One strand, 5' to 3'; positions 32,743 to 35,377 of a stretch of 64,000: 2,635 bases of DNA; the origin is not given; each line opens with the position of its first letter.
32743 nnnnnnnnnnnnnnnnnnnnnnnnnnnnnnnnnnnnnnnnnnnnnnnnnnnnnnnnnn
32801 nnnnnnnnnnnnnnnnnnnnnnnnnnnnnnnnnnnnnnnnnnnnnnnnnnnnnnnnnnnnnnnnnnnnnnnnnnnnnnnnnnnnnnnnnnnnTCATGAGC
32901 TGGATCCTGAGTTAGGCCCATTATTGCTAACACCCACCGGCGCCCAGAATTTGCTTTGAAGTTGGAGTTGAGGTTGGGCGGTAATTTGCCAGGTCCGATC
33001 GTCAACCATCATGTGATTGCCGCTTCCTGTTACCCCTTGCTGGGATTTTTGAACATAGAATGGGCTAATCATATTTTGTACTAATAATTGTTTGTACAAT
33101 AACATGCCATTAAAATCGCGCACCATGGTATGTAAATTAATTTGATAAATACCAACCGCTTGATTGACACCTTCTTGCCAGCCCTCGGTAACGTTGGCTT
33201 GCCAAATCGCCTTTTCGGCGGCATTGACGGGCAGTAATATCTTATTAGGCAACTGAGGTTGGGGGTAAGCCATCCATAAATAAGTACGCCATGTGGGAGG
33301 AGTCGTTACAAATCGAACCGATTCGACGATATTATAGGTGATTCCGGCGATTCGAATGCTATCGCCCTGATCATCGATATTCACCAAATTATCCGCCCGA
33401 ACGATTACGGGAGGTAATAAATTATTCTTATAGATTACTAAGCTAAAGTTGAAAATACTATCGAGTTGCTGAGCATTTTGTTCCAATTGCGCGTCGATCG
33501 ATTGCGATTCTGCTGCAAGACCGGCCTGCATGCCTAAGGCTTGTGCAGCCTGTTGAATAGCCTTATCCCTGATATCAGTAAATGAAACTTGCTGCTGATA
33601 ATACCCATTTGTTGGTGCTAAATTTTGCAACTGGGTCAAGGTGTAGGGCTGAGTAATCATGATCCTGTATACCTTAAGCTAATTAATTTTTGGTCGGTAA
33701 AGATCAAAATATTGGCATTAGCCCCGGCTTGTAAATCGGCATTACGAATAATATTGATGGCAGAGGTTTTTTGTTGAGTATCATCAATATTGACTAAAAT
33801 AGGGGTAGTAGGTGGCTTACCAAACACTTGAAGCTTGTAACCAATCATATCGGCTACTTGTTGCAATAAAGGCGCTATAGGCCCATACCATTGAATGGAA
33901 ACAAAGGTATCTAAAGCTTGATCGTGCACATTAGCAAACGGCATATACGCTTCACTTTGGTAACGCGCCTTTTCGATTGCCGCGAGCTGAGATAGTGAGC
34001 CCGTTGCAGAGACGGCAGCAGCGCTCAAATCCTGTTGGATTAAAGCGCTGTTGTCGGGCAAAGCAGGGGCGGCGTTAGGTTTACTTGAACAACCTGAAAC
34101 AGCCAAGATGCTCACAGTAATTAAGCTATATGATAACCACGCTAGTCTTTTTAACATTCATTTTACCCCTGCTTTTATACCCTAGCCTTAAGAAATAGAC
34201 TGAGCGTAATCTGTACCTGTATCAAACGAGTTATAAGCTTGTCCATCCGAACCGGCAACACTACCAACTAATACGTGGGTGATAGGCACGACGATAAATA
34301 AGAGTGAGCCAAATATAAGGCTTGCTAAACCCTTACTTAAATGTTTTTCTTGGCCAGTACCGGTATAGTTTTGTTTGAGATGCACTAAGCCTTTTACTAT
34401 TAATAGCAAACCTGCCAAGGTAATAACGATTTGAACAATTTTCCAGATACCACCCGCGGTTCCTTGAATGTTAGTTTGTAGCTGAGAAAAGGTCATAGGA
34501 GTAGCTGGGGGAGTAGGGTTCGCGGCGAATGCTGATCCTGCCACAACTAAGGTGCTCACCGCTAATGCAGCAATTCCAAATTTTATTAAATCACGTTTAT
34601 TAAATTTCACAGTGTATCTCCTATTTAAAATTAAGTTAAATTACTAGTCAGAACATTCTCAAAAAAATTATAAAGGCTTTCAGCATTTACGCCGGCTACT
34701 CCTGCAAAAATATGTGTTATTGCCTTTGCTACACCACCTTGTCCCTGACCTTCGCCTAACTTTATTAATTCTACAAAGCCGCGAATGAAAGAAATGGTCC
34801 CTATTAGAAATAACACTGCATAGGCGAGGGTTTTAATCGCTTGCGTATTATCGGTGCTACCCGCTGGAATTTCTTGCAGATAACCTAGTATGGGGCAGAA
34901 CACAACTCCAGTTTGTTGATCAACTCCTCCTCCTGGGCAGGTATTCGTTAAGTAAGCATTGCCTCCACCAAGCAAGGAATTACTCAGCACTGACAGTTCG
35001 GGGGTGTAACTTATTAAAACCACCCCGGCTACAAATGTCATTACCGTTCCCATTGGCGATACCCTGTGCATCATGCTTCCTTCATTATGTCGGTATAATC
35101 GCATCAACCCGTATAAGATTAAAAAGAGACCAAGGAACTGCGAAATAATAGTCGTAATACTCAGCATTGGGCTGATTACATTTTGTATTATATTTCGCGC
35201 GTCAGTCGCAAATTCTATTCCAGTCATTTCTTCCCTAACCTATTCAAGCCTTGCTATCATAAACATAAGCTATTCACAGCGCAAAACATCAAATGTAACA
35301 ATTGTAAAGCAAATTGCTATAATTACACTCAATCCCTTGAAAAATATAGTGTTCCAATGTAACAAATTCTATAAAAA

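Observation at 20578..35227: Sixteen-gene, single-strand Dot/Icm (type IVB) block with a gene order unlike the Legionella/Coxiella paradigms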

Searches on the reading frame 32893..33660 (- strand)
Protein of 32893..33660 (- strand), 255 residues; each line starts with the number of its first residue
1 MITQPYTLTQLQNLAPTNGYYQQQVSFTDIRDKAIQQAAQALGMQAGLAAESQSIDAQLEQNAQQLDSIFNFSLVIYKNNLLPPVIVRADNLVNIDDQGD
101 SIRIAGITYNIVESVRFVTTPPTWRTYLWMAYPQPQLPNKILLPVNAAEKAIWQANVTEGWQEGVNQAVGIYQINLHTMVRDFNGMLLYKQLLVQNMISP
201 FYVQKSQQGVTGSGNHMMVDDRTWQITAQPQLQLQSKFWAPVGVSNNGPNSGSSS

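Call 3: search_protein_families(library=pfam, proteins=[window:32893-33660:-], max_evalue=0.01)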
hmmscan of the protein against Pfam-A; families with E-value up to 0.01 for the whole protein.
window:32893-33660:- (255 aa): 1 family
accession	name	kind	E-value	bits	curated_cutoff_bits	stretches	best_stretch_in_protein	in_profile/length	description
PF16932.10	T4SS_TraI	-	5.5e-70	235.3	26.1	1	29-241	1-213/213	Type IV secretory system, conjugal DNA-protein transfer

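Call 5: search_protein_families(library=ncbifam, proteins=[window:32893-33660:-], max_evalue=0.01)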
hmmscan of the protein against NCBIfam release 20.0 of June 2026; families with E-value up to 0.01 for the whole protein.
window:32893-33660:- (255 aa): 0 families

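Call 79: search_dna_similar(query=window:32893-33660:-, collection=plasmids, mode=protein, max_evalue=0.00001, max_rows=40, rows=spread)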
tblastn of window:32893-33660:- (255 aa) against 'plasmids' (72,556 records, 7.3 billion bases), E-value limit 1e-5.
Records with a match: 3772; places in all: 3794; records where one place covers at least 80% of the query: 68.
Best place of each record, by identity: <60% 3772.
By first word of the organism name: Escherichia 1375; Klebsiella 897; Salmonella 448; Enterobacter 178; Acinetobacter 155; Serratia 125; Pseudomonas 115; Shigella 110; Citrobacter 75; Yersinia 29; and 78 more.
By predicted mobility (MOB-suite, as given by PLSDB): conjugative 3227; non-mobilizable 300; mobilizable 245.
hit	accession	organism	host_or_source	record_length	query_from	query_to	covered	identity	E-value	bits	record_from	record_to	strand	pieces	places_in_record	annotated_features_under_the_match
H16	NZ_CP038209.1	Piscirickettsia salmonis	Salmo salar,ISOLATE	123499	6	239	92%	50.8%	1e-66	230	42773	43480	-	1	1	type IV secretory system conjugative DNA transfer family protein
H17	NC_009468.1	Acidiphilium cryptum JF-5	-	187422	55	234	71%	38.6%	2e-33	135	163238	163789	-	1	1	type IV secretory system conjugative DNA transfer family protein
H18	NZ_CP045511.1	Salmonella enterica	meat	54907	51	239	74%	33.5%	5e-30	125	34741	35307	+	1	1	type IV secretory system conjugative DNA transfer family protein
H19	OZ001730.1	Klebsiella pneumoniae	urine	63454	51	239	74%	33.5%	5e-30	125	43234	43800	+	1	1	none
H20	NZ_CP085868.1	Klebsiella pneumoniae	whole organism,environmental swab ...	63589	51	239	74%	33.5%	5e-30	125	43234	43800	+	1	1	type IV secretory system conjugative DNA transfer family protein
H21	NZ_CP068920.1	Klebsiella pneumoniae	Homo sapiens,Plasmid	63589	51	239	74%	33.5%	5e-30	125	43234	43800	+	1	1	type IV secretory system conjugative DNA transfer family protein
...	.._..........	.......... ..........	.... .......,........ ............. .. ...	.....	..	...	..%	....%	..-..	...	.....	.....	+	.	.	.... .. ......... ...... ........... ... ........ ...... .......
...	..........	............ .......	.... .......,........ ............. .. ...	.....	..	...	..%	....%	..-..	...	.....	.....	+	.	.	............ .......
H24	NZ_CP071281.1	Klebsiella pneumoniae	Homo sapiens,blood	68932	51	239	74%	33.5%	5e-30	125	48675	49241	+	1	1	type IV secretory system conjugative DNA transfer family protein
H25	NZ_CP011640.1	Serratia marcescens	Homo sapiens,respiratory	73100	51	239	74%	33.5%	5e-30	125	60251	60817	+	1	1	type IV secretory system conjugative DNA transfer family protein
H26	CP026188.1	Enterobacteriaceae bacterium ENNIH2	-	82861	51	239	74%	33.5%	5e-30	125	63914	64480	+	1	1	conjugal transfer protein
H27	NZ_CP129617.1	Klebsiella oxytoca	Homo sapiens,clinical sample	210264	51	239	74%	33.5%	5e-30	125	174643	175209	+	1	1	type IV secretory system conjugative DNA transfer family protein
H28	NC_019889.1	Klebsiella pneumoniae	urinary catheter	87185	51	239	74%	33.0%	7e-30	124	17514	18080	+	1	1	type IV secretory system conjugative DNA transfer family protein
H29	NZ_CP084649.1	Yersinia ruckeri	Rainbow trout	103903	66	239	68%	34.7%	1e-26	115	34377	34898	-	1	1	type IV secretory system conjugative DNA transfer family protein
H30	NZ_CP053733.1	Escherichia coli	pig,cell culture,slaughterhouse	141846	62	239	70%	31.9%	1e-23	106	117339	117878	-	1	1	type IV secretory system conjugative DNA transfer family protein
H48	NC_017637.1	Escherichia coli W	-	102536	59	239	71%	30.1%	5e-22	101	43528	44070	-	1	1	traI: IncI1-type conjugal transfer lipoprotein TraI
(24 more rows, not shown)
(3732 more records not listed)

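Call 80: get_annotated_region(hit=H48, flank=20000)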
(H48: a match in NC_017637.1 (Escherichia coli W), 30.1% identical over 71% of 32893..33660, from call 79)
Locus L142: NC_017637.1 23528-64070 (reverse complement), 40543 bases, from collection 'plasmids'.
description: Escherichia coli W plasmid pRK1, complete sequence
organism: Escherichia coli W (NCBI taxid 566546)
taxonomy: Bacteria; Pseudomonadota; Gammaproteobacteria; Enterobacterales; Enterobacteriaceae; Escherichia; Escherichia coli; Escherichia coli W
host: -; source: -; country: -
typing (MOB-suite, as given by PLSDB): conjugative; replicon IncI-gamma/K1; relaxase MOBP; mating-pair formation MPF_I
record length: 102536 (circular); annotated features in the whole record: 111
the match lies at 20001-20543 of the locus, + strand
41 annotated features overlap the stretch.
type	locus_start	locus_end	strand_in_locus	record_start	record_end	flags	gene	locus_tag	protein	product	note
CDS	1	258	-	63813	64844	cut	repA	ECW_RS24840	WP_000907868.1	plasmid replication initiator RepA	-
CDS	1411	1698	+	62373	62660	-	-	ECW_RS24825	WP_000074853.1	hypothetical protein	-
CDS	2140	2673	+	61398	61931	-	-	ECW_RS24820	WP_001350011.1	transcription termination/antitermination NusG family protein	-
CDS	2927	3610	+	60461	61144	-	-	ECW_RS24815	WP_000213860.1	hypothetical protein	-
CDS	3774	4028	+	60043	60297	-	-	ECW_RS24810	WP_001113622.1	PilI type IV pilus biogenesis protein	-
CDS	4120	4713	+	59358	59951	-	-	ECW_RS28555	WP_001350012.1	hypothetical protein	-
CDS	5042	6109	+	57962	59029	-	pilL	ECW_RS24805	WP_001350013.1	type IV pilus biogenesis lipoprotein PilL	-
CDS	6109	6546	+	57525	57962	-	pilM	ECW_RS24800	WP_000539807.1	type IV pilus biogenesis protein PilM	-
CDS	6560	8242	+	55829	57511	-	-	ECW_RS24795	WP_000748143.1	PilN family type IVB pilus formation outer membrane protein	GO:0009297 - pilus assembly [Evidence IEA]; GO:0009306 - protein secretion [Evidence IEA]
CDS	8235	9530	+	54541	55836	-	pilO2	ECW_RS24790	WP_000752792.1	type 4b pilus protein PilO2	-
CDS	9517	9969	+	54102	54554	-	pilP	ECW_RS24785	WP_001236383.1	type IV pilus biogenesis protein PilP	GO:0009297 - pilus assembly [Evidence IEA]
CDS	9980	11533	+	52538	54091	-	-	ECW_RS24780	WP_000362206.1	ATPase, T2SS/T4P/T4SS family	-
CDS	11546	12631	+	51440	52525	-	-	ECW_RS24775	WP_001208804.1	type II secretion system F family protein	-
CDS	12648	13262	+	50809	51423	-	-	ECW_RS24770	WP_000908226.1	type 4 pilus major pilin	-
CDS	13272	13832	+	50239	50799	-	-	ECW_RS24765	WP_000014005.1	lytic transglycosylase domain-containing protein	-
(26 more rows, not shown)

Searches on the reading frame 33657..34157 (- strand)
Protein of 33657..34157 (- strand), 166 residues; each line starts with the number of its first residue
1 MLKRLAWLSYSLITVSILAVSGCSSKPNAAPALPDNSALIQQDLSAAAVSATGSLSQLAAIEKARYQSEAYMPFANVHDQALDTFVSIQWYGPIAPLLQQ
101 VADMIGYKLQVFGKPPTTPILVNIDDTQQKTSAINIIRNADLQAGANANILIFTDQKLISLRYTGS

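Call 3: search_protein_families(library=pfam, proteins=[window:33657-34157:-], max_evalue=0.01)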
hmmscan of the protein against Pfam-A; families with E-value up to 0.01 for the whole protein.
window:33657-34157:- (166 aa): 1 family
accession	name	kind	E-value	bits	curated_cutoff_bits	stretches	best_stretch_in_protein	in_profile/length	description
PF16816.10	DotD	-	5.9e-24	85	27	1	42-163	4-121/121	DotD protein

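Call 5: search_protein_families(library=ncbifam, proteins=[window:33657-34157:-], max_evalue=0.01)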
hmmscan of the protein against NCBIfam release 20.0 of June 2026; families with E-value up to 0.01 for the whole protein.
window:33657-34157:- (166 aa): 1 family
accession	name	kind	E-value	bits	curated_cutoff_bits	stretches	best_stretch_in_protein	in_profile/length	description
NF033882.1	T4SS_lipo_DotD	equivalog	5.3e-32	111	140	1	21-163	2-142/143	type IVB secretion system lipoprotein DotD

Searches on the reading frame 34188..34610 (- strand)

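Call 3: search_protein_families(library=pfam, proteins=[window:34188-34610:-], max_evalue=0.01)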
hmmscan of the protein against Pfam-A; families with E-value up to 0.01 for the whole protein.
window:34188-34610:- (140 aa): 1 family
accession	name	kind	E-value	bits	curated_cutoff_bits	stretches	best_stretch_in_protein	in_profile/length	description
PF06157.16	DUF973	-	0.0034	17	26.4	1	45-128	91-163/309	Protein of unknown function (DUF973)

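Call 5: search_protein_families(library=ncbifam, proteins=[window:34188-34610:-], max_evalue=0.01)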
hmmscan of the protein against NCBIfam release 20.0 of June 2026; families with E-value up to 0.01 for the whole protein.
window:34188-34610:- (140 aa): 0 families

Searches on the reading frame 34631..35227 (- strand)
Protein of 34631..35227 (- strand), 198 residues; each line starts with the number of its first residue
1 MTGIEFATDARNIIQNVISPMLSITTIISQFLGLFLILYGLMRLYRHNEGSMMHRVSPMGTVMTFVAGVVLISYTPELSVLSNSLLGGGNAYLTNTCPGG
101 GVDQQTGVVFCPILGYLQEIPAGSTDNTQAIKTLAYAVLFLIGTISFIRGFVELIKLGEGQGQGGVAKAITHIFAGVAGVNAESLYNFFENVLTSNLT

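Call 3: search_protein_families(library=pfam, proteins=[window:34631-35227:-], max_evalue=0.01)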
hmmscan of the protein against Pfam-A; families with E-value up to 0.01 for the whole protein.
window:34631-35227:- (198 aa): 0 families

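Call 5: search_protein_families(library=ncbifam, proteins=[window:34631-35227:-], max_evalue=0.01)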
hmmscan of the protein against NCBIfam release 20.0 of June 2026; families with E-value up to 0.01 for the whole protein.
window:34631-35227:- (198 aa): 0 families
